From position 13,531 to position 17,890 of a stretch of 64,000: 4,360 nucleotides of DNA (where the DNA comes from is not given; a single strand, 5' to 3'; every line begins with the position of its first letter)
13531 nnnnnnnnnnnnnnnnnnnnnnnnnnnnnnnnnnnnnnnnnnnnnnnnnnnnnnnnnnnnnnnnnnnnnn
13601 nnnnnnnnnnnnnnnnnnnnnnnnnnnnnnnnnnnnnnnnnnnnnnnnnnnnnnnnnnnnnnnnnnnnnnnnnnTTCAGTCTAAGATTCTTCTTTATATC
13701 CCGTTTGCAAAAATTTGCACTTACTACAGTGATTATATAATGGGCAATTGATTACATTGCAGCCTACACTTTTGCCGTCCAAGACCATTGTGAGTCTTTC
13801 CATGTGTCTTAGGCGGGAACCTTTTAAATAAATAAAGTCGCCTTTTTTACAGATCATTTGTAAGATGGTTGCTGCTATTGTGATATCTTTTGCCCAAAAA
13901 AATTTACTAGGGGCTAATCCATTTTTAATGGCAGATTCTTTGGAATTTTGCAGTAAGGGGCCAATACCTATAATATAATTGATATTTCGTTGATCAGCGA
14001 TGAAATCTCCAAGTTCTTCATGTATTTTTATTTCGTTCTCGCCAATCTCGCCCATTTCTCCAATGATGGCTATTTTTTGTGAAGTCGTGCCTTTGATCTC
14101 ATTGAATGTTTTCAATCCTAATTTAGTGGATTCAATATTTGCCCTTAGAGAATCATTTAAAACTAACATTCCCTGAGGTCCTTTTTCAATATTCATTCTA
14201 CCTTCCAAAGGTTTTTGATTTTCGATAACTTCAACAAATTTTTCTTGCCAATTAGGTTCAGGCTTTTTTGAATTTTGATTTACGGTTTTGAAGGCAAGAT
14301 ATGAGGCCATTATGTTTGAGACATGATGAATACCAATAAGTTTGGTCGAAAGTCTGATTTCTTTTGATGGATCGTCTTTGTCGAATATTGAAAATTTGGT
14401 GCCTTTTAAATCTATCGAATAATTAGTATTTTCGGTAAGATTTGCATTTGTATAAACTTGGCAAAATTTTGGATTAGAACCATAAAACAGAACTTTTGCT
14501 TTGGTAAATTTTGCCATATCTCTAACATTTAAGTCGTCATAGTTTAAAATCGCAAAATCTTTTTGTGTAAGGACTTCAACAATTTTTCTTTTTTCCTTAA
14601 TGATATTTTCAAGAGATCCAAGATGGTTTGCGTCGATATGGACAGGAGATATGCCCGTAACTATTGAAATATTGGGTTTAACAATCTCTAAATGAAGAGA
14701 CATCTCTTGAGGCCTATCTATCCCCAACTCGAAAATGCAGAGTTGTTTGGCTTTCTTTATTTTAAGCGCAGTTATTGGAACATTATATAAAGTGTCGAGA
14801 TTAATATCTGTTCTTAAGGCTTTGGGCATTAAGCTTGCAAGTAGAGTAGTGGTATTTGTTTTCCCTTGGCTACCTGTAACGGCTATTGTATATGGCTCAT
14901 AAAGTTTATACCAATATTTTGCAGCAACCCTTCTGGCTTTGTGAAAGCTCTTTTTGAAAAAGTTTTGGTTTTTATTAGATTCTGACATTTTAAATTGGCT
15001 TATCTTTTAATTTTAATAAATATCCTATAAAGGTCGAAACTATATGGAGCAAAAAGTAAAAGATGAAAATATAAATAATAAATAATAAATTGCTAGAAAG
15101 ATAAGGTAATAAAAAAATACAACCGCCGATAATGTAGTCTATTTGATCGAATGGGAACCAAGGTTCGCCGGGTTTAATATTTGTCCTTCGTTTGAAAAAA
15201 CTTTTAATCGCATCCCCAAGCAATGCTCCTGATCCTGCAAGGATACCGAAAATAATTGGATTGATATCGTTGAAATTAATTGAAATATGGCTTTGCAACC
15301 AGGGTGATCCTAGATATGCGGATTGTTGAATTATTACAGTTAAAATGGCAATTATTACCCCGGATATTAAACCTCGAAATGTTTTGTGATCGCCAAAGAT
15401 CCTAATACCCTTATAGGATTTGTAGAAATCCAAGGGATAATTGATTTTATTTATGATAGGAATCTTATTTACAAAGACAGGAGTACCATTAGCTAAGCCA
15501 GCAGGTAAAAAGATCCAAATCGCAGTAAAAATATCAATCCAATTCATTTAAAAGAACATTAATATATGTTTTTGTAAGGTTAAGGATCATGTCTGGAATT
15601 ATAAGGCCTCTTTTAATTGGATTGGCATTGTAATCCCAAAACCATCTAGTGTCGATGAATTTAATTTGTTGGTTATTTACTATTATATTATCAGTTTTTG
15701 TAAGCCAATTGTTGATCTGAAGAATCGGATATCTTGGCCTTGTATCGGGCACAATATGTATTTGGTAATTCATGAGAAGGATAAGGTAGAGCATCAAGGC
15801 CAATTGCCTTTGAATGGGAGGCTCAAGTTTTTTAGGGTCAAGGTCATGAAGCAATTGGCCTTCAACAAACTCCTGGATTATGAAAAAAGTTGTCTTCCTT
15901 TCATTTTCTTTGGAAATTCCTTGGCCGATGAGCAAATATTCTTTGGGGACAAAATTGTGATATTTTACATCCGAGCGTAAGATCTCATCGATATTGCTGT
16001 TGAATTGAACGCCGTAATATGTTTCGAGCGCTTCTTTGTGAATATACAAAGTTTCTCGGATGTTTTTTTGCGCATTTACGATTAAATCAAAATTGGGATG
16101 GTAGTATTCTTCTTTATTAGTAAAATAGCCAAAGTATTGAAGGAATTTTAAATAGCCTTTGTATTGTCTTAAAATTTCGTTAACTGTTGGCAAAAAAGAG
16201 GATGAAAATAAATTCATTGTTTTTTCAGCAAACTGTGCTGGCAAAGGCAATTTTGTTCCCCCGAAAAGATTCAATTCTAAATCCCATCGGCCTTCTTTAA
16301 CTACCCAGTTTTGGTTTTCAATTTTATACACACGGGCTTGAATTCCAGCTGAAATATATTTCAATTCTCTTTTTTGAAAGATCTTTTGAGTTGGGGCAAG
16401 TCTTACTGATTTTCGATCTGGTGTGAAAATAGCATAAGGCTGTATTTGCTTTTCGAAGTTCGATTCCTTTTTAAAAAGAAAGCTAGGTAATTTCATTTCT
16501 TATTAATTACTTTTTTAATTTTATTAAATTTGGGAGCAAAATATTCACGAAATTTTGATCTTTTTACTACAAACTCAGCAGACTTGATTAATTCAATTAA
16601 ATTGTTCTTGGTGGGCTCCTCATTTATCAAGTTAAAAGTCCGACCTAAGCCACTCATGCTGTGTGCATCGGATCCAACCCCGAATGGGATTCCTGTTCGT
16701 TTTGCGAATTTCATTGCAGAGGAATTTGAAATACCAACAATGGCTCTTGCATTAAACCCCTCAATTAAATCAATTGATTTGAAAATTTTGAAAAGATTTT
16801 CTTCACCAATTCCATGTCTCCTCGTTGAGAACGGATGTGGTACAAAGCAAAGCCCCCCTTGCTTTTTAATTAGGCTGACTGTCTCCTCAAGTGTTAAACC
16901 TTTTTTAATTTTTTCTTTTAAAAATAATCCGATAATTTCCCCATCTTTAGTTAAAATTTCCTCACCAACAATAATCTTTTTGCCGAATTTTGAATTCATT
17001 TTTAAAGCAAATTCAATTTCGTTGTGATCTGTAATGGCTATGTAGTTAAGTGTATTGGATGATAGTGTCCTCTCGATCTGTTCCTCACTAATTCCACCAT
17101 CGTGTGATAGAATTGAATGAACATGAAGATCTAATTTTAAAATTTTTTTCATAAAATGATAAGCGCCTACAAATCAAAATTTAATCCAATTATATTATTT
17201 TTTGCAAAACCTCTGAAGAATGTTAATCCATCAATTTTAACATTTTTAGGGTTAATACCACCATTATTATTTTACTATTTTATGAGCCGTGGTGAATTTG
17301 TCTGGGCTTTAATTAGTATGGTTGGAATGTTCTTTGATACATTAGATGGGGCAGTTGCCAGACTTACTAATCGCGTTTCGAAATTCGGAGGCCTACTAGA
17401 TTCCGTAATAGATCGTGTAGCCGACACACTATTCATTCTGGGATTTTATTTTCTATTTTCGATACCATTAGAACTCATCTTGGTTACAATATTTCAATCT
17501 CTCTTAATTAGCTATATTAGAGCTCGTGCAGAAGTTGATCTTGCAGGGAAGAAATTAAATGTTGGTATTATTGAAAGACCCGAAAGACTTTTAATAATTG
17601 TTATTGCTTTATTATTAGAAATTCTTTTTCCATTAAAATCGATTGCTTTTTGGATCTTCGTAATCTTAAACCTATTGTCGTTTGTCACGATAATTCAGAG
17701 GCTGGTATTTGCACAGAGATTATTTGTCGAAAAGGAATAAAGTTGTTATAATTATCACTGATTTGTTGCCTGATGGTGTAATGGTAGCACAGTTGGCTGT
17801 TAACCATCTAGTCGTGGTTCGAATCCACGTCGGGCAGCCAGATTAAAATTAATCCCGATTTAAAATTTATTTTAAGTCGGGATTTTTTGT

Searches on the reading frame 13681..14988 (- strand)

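Call 77: search_protein_families(library=pfam, proteins=[window:13681-14988:-], max_evalue=0.01)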
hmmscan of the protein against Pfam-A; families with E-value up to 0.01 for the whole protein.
window:13681-14988:- (435 aa): 2 families
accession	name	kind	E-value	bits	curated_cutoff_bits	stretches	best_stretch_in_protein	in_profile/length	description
PF08245.18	Mur_ligase_M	-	3.3e-29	102.7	24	1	37-232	1-199/200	Mur ligase middle domain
PF02875.26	Mur_ligase_C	-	1.1e-08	36.3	28.4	1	263-392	1-127/127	Mur ligase, glutamate ligase domain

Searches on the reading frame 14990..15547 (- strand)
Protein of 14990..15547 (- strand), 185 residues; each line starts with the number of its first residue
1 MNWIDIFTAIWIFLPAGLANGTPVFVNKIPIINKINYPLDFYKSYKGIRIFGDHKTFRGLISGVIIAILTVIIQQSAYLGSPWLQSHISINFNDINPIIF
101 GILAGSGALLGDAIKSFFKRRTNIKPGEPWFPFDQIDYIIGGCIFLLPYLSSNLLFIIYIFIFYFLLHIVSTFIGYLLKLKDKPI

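Call 80: search_protein_families(library=pfam, proteins=[window:14990-15547:-], max_evalue=0.01)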
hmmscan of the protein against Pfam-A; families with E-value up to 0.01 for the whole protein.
window:14990-15547:- (185 aa): 2 families
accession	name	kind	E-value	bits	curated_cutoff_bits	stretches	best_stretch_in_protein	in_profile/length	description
PF01864.22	CarS-like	-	1.3e-25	90.9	22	1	6-183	5-173/175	CDP-archaeol synthase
PF01148.25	CTP_transf_1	-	3.2e-05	24.4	24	1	55-125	170-231/264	Cytidylyltransferase family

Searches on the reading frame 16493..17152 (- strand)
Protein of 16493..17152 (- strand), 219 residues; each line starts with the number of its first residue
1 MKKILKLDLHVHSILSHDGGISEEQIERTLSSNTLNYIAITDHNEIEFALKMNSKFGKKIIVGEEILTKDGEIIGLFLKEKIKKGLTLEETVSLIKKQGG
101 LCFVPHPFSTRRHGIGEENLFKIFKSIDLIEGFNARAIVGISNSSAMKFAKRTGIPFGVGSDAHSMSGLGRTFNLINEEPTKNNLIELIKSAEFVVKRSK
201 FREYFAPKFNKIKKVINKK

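Call 80: search_protein_families(library=pfam, proteins=[window:16493-17152:-], max_evalue=0.01)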
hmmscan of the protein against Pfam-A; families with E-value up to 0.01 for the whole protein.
window:16493-17152:- (219 aa): 2 families
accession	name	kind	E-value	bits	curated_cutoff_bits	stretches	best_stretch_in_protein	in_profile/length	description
PF13263.12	PHP_C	-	3.1e-10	39.9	21.3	1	140-192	1-54/56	PHP-associated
PF02811.25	PHP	-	1.4e-05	25.9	26.4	1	8-69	1-66/164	PHP domain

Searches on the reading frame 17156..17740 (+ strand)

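Call 80: search_protein_families(library=pfam, proteins=[window:17156-17740:+], max_evalue=0.01)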
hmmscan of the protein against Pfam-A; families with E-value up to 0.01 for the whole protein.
window:17156-17740:+ (194 aa): 1 family
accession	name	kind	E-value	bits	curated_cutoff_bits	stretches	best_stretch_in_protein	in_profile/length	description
PF01066.26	CDP-OH_P_transf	-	3e-18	67.1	22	1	24-172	3-150/152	CDP-alcohol phosphatidyltransferase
